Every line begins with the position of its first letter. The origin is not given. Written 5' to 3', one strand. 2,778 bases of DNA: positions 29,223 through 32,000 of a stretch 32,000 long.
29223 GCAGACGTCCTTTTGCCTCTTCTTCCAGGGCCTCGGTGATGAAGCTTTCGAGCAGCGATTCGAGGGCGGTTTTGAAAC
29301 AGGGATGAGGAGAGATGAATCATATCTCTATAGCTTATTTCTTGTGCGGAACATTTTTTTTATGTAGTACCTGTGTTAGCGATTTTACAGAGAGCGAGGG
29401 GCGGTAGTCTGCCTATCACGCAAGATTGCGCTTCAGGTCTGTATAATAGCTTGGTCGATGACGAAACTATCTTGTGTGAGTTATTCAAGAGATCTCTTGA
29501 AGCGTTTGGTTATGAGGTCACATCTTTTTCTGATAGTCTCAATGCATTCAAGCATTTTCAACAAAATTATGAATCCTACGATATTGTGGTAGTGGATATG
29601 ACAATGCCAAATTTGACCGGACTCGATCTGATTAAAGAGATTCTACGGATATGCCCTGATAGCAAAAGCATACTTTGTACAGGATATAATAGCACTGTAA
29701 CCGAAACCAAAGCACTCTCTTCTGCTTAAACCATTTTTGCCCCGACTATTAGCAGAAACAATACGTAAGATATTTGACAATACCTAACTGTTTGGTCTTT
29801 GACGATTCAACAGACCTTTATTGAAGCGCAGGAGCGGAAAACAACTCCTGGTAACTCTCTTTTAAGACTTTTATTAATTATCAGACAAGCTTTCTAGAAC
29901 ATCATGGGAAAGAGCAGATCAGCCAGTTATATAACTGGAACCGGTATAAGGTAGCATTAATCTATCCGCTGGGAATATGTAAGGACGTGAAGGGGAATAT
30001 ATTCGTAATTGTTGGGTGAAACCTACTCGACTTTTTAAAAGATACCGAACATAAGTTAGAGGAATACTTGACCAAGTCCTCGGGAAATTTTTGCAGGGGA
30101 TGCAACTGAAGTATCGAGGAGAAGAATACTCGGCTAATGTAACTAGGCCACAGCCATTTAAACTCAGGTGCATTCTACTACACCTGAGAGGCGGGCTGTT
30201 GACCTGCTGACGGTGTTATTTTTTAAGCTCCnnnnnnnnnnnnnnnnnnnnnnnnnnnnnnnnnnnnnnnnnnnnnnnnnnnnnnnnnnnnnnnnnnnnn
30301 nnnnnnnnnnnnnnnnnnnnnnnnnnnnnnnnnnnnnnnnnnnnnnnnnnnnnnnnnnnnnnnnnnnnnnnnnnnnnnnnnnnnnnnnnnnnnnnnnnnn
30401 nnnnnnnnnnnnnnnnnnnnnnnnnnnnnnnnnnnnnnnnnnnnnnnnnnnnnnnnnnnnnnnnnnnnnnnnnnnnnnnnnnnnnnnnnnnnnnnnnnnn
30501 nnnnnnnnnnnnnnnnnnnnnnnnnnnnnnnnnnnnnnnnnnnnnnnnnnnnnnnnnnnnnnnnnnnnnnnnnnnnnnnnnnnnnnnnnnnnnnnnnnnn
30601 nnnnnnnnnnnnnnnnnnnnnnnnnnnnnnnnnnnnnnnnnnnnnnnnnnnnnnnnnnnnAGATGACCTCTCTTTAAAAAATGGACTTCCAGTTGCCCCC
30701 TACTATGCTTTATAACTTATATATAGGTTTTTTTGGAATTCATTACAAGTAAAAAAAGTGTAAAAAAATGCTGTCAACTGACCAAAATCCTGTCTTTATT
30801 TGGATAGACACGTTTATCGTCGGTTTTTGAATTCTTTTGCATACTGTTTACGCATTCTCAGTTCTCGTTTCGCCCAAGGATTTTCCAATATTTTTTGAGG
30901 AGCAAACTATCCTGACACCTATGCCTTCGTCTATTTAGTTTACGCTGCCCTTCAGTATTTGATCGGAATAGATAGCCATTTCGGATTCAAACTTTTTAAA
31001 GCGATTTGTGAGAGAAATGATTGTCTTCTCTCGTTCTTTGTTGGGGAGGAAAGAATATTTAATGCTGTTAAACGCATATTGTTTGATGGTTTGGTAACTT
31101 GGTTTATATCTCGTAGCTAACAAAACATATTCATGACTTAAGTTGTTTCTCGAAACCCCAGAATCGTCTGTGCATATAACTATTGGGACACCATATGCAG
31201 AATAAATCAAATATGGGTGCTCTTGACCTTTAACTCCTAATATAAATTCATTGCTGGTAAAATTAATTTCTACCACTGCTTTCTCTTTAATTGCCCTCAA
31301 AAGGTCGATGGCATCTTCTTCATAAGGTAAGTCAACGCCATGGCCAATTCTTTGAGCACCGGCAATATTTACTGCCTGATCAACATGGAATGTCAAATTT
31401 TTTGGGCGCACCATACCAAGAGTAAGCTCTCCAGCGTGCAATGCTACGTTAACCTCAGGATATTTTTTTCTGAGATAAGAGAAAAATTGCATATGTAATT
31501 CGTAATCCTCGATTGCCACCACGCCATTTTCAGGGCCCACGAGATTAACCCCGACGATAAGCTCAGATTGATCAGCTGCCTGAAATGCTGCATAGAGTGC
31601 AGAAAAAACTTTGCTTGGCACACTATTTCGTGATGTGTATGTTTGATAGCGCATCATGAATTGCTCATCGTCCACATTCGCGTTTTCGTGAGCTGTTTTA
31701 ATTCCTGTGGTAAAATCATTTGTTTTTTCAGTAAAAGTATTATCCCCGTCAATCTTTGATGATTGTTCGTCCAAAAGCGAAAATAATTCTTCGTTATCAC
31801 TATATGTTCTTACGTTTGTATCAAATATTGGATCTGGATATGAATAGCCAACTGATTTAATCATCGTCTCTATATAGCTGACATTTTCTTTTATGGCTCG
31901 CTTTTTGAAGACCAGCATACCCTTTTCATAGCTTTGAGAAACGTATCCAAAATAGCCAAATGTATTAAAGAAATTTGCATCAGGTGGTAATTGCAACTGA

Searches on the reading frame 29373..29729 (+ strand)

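Call 54: search_protein_families(library=pfam, proteins=[window:29373-29729:+], max_evalue=1)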
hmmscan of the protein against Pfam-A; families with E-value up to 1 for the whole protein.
window:29373-29729:+ (118 aa): 2 families
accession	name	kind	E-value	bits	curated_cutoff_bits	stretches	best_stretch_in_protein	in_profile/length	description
PF00072.30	Response_reg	-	1.9e-15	57.4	30.2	1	27-116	3-90/111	Response regulator receiver domain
PF23198.2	PDE8A_N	-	0.051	13.9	29.6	1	35-98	23-84/147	PDE8A-like, N-terminal domain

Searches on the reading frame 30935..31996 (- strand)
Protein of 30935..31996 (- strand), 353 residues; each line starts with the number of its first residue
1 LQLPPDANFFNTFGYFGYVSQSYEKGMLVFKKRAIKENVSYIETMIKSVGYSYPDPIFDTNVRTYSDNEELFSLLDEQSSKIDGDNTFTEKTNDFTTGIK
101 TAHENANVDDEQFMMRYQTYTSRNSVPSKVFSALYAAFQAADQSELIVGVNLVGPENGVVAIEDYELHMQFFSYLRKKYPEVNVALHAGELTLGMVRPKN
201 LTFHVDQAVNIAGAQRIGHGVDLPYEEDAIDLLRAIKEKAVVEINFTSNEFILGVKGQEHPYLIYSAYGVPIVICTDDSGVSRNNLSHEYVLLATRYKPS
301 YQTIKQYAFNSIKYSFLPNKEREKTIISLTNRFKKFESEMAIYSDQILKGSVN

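Call 11: search_protein_families(library=pfam, proteins=[window:30935-31996:-], max_evalue=0.001)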
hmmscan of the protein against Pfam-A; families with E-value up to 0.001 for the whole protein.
window:30935-31996:- (353 aa): 1 family
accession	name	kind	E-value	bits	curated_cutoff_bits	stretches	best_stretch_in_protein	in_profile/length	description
PF00962.28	A_deaminase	-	1.7e-18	67.2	27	1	137-325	147-323/330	Adenosine deaminase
